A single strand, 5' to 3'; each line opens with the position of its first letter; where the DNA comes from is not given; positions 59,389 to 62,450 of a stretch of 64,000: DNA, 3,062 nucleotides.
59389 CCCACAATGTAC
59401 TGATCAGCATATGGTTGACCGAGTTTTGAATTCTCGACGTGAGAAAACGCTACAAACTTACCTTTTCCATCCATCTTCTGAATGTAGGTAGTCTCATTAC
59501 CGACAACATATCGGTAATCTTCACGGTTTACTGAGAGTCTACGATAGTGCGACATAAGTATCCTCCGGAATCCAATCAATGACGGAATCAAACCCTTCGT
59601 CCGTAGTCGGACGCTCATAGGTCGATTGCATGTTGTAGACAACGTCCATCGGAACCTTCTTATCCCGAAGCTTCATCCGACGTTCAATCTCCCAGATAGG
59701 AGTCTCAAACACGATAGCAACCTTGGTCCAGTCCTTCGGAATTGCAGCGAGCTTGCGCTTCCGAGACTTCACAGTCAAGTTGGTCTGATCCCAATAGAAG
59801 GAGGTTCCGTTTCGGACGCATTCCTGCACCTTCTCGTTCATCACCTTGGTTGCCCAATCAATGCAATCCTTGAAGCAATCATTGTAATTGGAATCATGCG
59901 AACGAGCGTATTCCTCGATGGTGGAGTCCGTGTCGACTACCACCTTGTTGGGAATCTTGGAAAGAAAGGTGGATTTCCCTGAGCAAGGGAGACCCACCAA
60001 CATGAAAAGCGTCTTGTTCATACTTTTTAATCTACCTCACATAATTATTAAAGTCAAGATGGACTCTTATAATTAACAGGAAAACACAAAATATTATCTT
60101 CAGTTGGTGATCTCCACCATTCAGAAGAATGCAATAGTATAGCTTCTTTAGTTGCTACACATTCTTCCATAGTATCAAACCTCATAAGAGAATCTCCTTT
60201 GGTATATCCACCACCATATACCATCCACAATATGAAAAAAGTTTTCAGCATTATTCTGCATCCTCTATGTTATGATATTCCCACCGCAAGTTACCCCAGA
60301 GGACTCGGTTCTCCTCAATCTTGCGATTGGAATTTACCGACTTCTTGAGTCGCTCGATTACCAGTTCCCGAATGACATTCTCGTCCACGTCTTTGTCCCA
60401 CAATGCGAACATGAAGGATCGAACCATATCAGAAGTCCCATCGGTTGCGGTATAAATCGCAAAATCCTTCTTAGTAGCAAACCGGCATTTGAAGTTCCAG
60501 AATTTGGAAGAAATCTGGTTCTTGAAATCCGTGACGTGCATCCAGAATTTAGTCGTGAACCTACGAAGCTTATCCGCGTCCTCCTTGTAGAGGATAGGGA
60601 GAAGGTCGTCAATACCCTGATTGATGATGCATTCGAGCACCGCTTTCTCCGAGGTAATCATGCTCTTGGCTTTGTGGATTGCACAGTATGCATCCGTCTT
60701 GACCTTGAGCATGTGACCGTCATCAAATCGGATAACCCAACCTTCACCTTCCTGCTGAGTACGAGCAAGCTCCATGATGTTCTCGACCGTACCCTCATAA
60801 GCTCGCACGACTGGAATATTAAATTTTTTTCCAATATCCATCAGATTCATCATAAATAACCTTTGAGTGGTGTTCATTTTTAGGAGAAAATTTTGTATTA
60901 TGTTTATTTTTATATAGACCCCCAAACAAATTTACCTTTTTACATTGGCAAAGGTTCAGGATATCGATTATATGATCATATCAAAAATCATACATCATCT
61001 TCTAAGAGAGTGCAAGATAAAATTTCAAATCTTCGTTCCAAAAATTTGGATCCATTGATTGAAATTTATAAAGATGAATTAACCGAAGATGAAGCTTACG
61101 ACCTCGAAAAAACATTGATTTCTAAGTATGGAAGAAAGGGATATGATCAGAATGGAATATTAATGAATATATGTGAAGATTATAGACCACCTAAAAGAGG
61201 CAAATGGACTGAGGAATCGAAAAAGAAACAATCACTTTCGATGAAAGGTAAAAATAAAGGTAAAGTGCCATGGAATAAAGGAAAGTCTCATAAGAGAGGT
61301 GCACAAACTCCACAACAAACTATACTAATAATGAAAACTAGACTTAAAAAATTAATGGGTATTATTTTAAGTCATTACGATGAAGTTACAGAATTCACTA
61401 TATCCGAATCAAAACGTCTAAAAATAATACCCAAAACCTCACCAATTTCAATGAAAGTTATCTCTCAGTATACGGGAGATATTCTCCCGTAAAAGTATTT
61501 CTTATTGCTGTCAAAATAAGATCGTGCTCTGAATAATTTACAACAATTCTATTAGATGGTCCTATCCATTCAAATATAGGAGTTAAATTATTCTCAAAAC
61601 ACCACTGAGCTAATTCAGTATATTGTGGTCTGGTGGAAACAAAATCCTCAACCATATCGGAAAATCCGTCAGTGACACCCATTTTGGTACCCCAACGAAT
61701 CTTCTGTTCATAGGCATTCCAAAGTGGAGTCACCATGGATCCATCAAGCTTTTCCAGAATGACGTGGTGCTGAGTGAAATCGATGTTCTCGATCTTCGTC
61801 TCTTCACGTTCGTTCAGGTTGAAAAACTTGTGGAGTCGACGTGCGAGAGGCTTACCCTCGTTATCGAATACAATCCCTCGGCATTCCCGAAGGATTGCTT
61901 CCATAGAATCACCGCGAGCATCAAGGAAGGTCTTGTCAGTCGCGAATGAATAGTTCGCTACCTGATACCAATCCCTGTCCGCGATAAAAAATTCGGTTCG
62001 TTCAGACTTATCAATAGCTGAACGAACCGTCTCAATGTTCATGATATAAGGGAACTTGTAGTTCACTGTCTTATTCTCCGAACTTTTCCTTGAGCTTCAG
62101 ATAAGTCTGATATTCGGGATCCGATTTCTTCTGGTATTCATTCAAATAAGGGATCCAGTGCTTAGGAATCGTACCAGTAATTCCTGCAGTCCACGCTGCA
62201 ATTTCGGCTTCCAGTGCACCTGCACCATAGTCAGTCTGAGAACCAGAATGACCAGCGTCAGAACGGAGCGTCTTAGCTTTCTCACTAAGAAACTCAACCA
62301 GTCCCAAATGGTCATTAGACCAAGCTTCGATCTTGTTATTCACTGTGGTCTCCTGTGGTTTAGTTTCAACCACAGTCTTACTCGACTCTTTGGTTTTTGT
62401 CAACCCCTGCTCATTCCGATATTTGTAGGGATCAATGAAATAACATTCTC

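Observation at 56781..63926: Dispersed tRNA-repair toolkit: kinase, phosphatase and two RNA ligases next to the tRNA island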

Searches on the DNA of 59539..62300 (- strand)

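Call 6: search_rna_families(source=window, start=60000, end=62300, threshold=evalue, max_evalue=10)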
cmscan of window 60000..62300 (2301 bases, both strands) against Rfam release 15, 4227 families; matches with E-value up to 10: 5.
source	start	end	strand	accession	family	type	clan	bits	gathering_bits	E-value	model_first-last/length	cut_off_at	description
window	60966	61052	+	RF00474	snosnR57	Gene; snRNA; snoRNA; CD-box;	-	24.3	50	1.1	1-95/95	no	Small nucleolar RNA snR57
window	60959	61003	-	RF01526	ceN106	Gene; snRNA; snoRNA; CD-box;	-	19.4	60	1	1-77/77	no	C. elegans snoRNA ceN106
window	61345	61442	-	RF03916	MIR400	Gene; miRNA;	-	19.1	83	1.6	1-103/103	no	MIR400 microRNA precursor family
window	60427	60527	-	RF01505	Afu_264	Gene; snRNA; snoRNA; CD-box;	-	16.7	40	4.3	1-103/103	no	A. fumigatus snoRNA Afu_264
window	61340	61419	-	RF00300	snoZ221_snoR21b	Gene; snRNA; snoRNA; CD-box;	-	15.7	44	8.2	1-91/91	no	Small nucleolar RNA Z221/R21b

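Call 36: search_rna_families(sources=[L005, L006], threshold=evalue, max_evalue=1)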
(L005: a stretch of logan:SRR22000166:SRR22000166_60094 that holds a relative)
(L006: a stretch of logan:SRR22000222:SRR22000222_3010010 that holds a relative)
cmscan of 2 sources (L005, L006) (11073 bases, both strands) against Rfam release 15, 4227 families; matches with E-value up to 1: 0.
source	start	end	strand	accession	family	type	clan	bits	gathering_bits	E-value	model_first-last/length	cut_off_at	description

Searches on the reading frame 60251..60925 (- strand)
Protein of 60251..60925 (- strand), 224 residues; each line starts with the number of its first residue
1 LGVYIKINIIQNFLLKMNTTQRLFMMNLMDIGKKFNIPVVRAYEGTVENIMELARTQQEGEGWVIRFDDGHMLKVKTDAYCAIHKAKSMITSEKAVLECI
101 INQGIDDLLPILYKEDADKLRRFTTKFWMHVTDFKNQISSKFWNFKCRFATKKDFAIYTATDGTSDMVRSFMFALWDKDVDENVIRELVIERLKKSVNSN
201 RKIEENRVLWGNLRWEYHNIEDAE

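Call 3: search_protein_families(library=pfam, proteins=[window:60251-60925:-], max_evalue=0.01)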
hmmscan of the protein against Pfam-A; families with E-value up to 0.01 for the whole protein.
window:60251-60925:- (224 aa): 1 family
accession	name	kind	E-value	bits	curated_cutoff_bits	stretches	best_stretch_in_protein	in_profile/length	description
PF20819.2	T4_Rnl1_C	-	0.00046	20.9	27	1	87-195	1-112/122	T4 RNA ligase 1, C-terminal domain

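Call 15: search_protein_families(library=phrogs, proteins=[window:60251-60877:-], max_evalue=0.001)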
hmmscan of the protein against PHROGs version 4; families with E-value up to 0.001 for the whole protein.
window:60251-60877:- (208 aa): 2 families
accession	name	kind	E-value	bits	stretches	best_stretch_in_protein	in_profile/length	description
phrog_562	-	tail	1.9e-29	103.8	1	22-182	207-369/377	RNA ligase and tail fiber protein attachment catalyst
phrog_8238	-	DNA, RNA and nucleotide metabolism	4.7e-05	22.7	1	39-79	645-685/737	RNA ligase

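Call 46: search_solved_structures(query=window:60251-60877:-, max_evalue=1, show_alignments=1)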
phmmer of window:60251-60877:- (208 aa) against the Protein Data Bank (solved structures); distinct sequences matched with E-value up to 1: 7.
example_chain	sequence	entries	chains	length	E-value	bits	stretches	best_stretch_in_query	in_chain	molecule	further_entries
5tt6_A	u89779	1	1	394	9.9e-07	32.1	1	24-107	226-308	T4 RNA ligase 1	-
2c5u_A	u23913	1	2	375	1.9e-06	31.2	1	24-107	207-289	RNA LIGASE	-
9do4_B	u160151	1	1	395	2.2e-06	31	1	24-107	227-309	RNA ligase 1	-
1kut_A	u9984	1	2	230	0.24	14.5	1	91-165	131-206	Phosphoribosylaminoimidazole-succinocarboxamide synthase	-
1flp_A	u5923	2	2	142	0.96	12.6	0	14-75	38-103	HEMOGLOBIN I (AQUO MET) | MONOMERIC HEMOGLOBIN I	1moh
1ebt_A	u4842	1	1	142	0.97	12.6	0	14-75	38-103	HEMOGLOBIN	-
1b0b_A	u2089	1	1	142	1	12.5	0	14-75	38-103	HEMOGLOBIN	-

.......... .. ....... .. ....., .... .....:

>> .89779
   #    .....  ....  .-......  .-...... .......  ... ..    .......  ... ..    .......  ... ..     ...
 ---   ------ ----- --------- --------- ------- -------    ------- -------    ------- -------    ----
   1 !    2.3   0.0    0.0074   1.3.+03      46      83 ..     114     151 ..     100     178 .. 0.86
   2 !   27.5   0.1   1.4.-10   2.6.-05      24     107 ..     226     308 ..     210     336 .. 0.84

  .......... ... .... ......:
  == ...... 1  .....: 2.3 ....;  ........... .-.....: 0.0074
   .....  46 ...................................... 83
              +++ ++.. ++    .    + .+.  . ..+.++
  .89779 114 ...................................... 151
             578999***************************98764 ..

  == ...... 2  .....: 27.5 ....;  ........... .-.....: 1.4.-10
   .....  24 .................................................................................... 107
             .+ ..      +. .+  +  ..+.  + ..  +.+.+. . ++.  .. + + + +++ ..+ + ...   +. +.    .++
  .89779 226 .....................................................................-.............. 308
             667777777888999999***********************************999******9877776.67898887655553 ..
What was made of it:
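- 60251..60853 (-): Rnl1 C half (200 aa, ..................., AAAGG 6 nt upstream). Carries motifs IV/V (EGWVIRF...KVKTD) and the Rnl1 C-terminal domain. T4 Rnl1 residues 207-289 (call 46).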

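Call 82: search_protein_representatives(protein=window:60251-60853:-)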
Query: 200 residues. Proteins with E-value up to 0.001 (for the whole library): 1777; up to 1e-10: 716; up to 1e-30: 5. The best 150 are listed.
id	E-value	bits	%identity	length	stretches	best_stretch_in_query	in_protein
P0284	8.7e-132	453.3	100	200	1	1-200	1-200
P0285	1.7e-33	132.6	40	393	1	3-195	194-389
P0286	2.4e-33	132.1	42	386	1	13-192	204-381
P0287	7.4e-33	130.5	42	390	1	4-196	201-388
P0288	5.8e-32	127.6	41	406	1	22-193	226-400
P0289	2.3e-29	119.1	36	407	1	4-192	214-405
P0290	4.5e-29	118.2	38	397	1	7-192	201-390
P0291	6.4e-29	117.7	36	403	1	3-192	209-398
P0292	2.0e-28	116.0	40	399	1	22-194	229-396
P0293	3.2e-28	115.4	42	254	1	13-193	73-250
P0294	5.2e-28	114.7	35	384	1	4-192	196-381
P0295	5.9e-28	114.5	36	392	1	7-192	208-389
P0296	1.4e-27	113.3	33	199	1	2-198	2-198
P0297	1.7e-27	113.0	36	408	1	4-194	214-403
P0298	1.9e-27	112.9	40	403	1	20-197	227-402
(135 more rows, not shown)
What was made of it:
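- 60251..60853 (-): The same 200-aa product is present in the public protein collection (P0284, call 82).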

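Call 84: search_protein_families(library=ncbifam, proteins=[window:60251-60853:-], max_evalue=0.01)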
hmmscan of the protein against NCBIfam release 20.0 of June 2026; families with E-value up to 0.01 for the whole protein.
window:60251-60853:- (200 aa): 1 family
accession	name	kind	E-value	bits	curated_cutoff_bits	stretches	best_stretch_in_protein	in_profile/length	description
TIGR02308.1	RNA_lig_T4_1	equivalog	6.6e-15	55.1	242.25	1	20-170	210-363/373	T4 RnlA family RNA ligase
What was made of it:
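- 60251..60853 (-): TIGR02308 positions 210-363 (call 84). phrog_562 positions 207-369 (call 15).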

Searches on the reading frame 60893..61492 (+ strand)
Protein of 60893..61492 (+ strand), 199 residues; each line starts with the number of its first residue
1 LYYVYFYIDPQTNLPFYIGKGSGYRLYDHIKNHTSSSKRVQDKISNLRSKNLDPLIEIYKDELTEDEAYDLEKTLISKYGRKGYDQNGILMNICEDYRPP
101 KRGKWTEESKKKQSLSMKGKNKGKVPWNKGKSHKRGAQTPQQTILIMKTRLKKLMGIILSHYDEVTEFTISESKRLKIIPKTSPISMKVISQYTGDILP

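Call 3: search_protein_families(library=pfam, proteins=[window:60893-61492:+], max_evalue=0.01)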
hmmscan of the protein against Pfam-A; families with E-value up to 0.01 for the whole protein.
window:60893-61492:+ (199 aa): 2 families
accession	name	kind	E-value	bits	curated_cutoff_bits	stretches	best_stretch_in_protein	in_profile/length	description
PF22945.2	LEM-3_GIY-YIG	-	3.4e-05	24.3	27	1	16-82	28-99/151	LEM-3-like GIY-YIG domain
PF01541.30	GIY-YIG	-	0.0066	17.2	22.6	1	1-84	1-77/78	GIY-YIG catalytic domain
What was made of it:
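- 60893..61492 (+): GIY-YIG homing endonuclease (199 aa, TTG start, AGGAG 6 nt upstream). Antisense to Rnl1; its 3' end overlaps the last 35 nt of the N half. Pfam LEM-3_GIY-YIG/GIY-YIG (call 3).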

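Call 54: search_dna_similar(query=window:60893-61492:+, collection=phages, mode=protein, max_rows=25)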
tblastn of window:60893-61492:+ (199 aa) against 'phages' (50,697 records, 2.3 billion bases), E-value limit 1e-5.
Records with a match: 31; places in all: 32; records where one place covers at least 80% of the query: 0.
Best place of each record, by identity: <60% 31.
By first word of the organism name: Synechococcus 5; Burkholderia 4; Yersinia 3; Achromobacter 2; Bacillus 2; Agrobacterium 2; Vibrio 2; Ralstonia 2; Pseudomonas 2; Serratia 2; and 5 more.
By host as written in the record: - 5; Burkholderia cenocepacia 4; Synechoccus sp. 2; Synechococcus sp. MW02 2; Achromobacter animicus 2; Bacillus megaterium 2; Agrobacterium tumefaciens C58 2; Pseudomonas fluorescens Pf1.1 2; and 9 more.
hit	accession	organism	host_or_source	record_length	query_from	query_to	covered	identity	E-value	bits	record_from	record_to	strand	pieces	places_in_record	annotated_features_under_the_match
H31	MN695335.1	Synechococcus phage B23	Synechoccus sp.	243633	2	142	71%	39.9%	7e-20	92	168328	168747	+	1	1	hypothetical protein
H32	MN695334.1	Synechococcus phage B3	Synechoccus sp.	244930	2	142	71%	39.9%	7e-20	92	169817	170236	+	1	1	hypothetical protein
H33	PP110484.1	Synechococcus phage MA01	Synechococcus sp. MW02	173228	2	131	65%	35.3%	8e-8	57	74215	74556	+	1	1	hypothetical protein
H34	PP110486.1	Synechococcus phage MC09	Synechococcus sp. MW02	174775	2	131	65%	35.3%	8e-8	57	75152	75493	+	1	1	hypothetical protein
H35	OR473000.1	Synechococcus phage S-CREM2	Synechococcus sp. CRE1902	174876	2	131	65%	35.3%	1e-7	57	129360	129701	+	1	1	UvrC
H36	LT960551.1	Yersinia phage fHe-Yen9-04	-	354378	2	129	64%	34.4%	7e-10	63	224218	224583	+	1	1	g299: hypothetical protein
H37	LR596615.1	Yersinia phage fHe-Yen9-04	-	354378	2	129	64%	34.4%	7e-10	63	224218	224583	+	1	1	g299: hypothetical protein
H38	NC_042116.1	Yersinia phage fHe-Yen9-04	-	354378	2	129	64%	34.4%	7e-10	63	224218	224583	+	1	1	g299: hypothetical protein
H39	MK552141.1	Burkholderia phage BcepSauron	Burkholderia cenocepacia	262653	2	154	77%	27.7%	3e-7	56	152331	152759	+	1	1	hypothetical protein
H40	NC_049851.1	Burkholderia phage BcepSauron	Burkholderia cenocepacia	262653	2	154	77%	27.7%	3e-7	56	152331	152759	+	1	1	hypothetical protein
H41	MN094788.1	Achromobacter phage Motura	Achromobacter animicus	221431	2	120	60%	34.4%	2e-9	62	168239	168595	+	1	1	hypothetical protein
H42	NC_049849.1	Achromobacter phage Motura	Achromobacter animicus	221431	2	120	60%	34.4%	2e-9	62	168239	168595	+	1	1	hypothetical protein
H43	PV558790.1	Variovorax phage V45v66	Variovorax sp. SCN45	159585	2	129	64%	31.7%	5e-6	52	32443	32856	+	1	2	record has no annotation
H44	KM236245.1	Bacillus phage Mater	Bacillus megaterium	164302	2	120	60%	34.0%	6e-10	64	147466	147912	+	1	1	hypothetical protein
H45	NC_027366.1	Bacillus phage Mater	Bacillus megaterium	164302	2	120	60%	34.0%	6e-10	64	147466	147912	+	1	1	hypothetical protein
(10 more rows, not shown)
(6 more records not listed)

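Call 55: find_related_loci(query=window:60893-61492:+, collection=viral_contigs, flank=2500)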
Query window:60893-61492:+ (199 aa) in viral_contigs; peptide patterns used: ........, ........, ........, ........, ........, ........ (x = any residue, [..] = any of these).
21 stretches matched a pattern; 6 encode a relative of the query (tblastn E <= 1e-3); 6 distinct loci.
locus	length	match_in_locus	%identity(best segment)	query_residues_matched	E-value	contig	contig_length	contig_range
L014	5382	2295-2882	57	2-198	1e-62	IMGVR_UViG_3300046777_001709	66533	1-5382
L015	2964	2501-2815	34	1-122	9e-10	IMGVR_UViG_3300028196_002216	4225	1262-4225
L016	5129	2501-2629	49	104-140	7e-8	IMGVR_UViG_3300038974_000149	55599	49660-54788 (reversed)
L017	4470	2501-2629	49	104-140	7e-8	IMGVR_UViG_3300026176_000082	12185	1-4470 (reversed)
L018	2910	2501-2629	49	104-140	6e-8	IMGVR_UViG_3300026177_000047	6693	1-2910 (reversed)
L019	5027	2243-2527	35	94-187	2e-5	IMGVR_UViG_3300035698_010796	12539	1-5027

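Call 84: search_protein_families(library=ncbifam, proteins=[window:60893-61492:+], max_evalue=0.01)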
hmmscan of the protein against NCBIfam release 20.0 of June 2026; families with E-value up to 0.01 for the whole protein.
window:60893-61492:+ (199 aa): 1 family
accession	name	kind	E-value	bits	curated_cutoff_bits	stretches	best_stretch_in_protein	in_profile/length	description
NF006931.0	PRK09416.1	equivalog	0.0035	17.5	112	1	27-122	17-114/135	PadR family transcriptional regulator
